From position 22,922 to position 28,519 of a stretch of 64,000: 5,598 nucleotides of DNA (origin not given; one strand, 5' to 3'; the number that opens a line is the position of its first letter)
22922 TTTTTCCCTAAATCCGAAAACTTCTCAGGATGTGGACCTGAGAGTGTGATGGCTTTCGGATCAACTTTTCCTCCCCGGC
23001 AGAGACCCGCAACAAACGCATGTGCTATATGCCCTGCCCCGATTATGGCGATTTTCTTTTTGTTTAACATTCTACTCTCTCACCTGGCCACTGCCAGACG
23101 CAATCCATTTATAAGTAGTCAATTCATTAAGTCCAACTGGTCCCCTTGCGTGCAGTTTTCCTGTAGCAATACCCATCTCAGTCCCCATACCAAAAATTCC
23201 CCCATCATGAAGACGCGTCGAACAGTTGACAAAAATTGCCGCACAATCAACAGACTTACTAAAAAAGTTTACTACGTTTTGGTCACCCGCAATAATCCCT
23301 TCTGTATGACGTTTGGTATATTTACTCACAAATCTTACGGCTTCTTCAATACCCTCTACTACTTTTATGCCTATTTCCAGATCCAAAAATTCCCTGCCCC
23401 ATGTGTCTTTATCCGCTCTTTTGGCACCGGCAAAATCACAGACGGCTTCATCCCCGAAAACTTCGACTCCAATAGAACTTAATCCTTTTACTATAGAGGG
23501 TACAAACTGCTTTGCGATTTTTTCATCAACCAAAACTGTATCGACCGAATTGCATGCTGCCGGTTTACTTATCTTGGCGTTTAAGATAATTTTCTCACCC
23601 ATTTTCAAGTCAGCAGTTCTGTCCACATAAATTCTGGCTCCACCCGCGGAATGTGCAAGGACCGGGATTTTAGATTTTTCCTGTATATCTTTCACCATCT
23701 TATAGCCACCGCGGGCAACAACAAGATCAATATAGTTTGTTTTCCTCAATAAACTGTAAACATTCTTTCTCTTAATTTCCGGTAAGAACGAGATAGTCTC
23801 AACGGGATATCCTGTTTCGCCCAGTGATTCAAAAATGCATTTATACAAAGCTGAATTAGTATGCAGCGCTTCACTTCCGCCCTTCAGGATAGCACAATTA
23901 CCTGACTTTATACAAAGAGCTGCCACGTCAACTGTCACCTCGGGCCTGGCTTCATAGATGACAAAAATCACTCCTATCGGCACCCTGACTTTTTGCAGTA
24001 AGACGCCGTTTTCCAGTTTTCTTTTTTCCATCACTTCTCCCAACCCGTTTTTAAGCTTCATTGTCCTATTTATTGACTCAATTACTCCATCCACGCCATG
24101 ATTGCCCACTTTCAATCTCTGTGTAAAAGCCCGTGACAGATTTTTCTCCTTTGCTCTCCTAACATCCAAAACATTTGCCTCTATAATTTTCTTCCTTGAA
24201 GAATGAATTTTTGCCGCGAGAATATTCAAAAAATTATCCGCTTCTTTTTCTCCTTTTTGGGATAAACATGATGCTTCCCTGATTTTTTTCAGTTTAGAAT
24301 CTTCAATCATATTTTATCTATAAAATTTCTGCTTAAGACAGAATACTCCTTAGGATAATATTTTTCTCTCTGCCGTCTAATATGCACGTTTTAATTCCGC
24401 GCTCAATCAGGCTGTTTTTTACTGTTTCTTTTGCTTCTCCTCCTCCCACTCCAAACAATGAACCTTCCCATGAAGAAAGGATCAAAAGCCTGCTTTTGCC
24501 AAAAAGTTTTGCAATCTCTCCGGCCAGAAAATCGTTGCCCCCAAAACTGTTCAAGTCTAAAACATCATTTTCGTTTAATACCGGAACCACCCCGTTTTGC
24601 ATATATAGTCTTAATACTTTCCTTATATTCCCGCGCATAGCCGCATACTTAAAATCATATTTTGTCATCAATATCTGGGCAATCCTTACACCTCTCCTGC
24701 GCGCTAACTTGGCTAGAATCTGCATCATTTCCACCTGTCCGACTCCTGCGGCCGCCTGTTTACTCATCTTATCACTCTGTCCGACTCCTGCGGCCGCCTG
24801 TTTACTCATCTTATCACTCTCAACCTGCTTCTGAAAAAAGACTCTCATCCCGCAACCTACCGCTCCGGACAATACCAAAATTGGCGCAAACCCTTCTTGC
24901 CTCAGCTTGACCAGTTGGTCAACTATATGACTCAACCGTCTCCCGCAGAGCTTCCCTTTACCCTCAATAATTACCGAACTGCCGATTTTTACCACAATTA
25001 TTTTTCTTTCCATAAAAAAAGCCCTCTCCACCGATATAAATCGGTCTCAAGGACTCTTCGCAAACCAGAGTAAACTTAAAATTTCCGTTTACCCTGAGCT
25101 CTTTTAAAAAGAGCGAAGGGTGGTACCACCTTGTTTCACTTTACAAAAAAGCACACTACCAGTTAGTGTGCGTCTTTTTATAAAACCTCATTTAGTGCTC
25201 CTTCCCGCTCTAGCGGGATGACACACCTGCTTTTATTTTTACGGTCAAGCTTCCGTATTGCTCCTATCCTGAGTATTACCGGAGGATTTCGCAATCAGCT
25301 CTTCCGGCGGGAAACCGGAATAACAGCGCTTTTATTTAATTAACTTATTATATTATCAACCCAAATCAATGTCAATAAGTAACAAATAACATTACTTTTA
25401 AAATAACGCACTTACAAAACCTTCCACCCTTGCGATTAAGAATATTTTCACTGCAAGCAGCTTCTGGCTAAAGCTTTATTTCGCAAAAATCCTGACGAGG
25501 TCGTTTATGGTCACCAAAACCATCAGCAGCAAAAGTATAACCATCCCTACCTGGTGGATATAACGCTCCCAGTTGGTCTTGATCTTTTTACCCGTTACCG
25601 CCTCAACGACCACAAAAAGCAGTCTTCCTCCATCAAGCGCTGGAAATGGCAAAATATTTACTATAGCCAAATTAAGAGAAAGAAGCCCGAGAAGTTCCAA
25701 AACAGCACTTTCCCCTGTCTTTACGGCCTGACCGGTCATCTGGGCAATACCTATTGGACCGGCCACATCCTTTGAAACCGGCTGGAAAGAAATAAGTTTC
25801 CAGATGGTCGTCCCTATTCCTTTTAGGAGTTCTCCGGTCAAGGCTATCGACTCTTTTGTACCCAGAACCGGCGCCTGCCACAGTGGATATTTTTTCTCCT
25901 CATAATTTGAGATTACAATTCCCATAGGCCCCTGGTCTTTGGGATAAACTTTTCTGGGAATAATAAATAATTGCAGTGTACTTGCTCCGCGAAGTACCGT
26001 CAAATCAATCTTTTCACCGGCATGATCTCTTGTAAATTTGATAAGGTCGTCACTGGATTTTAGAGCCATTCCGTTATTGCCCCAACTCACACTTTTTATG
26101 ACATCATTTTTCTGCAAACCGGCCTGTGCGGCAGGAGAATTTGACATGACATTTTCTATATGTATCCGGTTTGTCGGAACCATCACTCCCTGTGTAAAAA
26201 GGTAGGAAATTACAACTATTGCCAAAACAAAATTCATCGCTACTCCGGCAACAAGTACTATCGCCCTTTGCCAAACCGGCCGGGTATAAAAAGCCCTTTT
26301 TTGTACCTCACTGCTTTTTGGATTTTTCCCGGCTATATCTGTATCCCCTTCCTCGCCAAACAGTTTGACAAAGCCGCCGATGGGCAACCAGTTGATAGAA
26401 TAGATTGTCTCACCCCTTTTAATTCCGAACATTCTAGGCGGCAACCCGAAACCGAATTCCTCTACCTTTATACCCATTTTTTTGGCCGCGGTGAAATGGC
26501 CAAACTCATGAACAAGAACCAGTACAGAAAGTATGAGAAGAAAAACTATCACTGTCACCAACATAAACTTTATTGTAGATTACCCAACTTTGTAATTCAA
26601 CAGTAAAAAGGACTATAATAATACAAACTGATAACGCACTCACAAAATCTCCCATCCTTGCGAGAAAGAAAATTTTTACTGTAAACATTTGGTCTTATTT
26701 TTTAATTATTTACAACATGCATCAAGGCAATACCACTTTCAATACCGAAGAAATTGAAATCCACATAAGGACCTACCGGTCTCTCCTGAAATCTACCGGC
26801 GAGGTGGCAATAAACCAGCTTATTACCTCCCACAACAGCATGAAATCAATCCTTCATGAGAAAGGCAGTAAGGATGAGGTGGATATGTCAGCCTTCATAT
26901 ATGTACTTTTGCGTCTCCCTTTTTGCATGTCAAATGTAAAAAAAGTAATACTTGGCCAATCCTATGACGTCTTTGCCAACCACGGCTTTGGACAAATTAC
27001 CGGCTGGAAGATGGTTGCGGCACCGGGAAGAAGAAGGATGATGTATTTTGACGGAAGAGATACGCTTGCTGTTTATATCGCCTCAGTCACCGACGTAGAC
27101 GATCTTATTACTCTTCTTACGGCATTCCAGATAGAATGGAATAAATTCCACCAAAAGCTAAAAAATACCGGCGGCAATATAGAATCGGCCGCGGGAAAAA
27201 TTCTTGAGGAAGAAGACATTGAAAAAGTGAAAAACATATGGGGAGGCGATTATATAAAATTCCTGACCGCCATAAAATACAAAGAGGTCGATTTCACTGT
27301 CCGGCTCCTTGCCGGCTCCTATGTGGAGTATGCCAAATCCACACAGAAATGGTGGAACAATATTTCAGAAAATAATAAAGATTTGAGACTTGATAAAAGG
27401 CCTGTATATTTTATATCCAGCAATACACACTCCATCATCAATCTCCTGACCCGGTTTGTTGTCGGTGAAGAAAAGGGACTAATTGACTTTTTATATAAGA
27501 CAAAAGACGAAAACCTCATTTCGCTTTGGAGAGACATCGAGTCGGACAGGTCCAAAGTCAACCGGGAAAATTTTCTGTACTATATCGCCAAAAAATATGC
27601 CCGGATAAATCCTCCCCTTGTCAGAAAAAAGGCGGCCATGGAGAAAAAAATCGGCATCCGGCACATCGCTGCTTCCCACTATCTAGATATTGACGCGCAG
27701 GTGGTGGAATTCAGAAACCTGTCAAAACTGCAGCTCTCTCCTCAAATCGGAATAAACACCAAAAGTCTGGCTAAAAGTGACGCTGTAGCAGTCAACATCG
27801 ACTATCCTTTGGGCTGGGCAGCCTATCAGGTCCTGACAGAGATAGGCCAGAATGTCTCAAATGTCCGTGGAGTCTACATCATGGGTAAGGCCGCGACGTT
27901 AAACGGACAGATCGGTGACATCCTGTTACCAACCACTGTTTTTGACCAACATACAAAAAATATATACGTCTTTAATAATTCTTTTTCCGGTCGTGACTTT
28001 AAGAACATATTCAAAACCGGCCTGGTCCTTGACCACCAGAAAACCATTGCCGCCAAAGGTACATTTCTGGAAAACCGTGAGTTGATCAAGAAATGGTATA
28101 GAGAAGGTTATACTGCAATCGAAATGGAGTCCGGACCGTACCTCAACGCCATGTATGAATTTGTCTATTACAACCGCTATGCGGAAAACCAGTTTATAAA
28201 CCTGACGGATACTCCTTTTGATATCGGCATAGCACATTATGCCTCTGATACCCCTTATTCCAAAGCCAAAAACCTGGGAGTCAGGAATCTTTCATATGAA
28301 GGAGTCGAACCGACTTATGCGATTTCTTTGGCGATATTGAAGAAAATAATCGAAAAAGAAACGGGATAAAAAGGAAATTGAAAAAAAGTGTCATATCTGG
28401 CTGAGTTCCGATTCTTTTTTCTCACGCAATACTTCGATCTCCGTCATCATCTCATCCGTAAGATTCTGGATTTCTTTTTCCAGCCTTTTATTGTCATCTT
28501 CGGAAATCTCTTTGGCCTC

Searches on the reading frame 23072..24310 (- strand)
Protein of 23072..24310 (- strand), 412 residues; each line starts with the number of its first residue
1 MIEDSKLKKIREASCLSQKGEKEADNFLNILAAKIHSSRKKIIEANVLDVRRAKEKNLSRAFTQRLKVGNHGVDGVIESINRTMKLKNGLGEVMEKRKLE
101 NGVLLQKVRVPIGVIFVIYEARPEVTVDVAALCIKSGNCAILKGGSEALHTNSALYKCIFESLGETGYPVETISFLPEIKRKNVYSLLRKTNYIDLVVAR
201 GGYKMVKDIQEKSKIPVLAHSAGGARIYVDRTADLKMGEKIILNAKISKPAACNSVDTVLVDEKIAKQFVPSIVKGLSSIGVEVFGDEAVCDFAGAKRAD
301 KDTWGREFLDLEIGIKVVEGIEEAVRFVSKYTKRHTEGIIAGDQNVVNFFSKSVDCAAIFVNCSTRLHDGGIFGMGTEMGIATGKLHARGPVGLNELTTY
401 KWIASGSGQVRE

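Call 37: search_protein_families(library=pfam, proteins=[window:23072-24310:-], max_evalue=0.01)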
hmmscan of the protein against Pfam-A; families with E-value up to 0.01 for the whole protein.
window:23072-24310:- (412 aa): 1 family
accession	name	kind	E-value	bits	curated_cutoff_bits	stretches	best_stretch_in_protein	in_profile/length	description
PF00171.27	Aldedh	-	6.9e-13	48.4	23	1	72-282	89-298/461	Aldehyde dehydrogenase family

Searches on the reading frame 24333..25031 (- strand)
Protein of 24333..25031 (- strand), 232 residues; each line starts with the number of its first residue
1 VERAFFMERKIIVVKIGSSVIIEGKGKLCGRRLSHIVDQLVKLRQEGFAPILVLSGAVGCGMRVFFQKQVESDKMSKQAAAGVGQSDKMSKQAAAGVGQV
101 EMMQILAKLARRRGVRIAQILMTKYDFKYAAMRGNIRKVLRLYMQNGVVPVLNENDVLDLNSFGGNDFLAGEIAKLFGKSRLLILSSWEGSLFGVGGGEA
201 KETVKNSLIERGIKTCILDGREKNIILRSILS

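Call 37: search_protein_families(library=pfam, proteins=[window:24333-25031:-], max_evalue=0.01)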
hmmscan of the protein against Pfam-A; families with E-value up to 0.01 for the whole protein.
window:24333-25031:- (232 aa): 1 family
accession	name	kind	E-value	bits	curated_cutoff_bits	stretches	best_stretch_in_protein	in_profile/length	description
PF00696.33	AA_kinase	-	1e-24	88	24.9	1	10-190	1-177/234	Amino acid kinase family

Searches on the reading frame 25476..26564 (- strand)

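Call 37: search_protein_families(library=pfam, proteins=[window:25476-26564:-], max_evalue=0.01)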
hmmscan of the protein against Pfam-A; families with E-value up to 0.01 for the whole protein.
window:25476-26564:- (362 aa): 5 families
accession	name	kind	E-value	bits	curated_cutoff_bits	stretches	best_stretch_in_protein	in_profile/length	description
PF02163.28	Peptidase_M50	-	2.1e-59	201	27.2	1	8-347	2-221/221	Peptidase family M50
PF17820.7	PDZ_6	-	8.6e-09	35.5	27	1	136-192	2-54/54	PDZ domain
PF13180.12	PDZ_2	-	2.2e-07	31.5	27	1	131-199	11-76/80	PDZ domain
PF00595.29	PDZ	-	1.3e-05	25.9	23.2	1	132-190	25-80/81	PDZ domain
PF04495.20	GRASP55_65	-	0.00025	21.8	27.7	1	129-216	40-125/138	GRASP55/65 PDZ-like domain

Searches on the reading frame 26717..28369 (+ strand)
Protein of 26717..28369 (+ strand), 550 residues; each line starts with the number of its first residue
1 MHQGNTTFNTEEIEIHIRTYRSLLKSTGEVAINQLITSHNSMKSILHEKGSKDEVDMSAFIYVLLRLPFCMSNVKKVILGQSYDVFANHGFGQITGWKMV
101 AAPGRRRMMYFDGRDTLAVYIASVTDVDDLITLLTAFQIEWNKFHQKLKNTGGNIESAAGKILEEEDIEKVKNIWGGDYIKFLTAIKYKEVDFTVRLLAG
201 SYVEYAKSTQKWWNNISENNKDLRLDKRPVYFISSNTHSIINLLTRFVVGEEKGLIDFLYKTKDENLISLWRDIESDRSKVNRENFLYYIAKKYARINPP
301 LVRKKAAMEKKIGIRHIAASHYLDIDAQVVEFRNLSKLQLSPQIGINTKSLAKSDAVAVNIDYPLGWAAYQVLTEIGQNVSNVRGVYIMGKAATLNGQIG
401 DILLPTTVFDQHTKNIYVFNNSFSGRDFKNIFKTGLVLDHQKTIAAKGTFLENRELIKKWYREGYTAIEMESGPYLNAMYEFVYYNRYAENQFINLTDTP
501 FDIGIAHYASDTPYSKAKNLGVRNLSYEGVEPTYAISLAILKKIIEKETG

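Call 37: search_protein_families(library=pfam, proteins=[window:26717-28369:+], max_evalue=0.01)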
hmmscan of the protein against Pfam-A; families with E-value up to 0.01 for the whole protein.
window:26717-28369:+ (550 aa): 1 family
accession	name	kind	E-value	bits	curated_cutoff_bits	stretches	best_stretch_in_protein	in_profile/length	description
PF21850.2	DUF6909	-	9.7e-188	625.3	27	1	32-545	1-534/535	Family of unknown function (DUF6909)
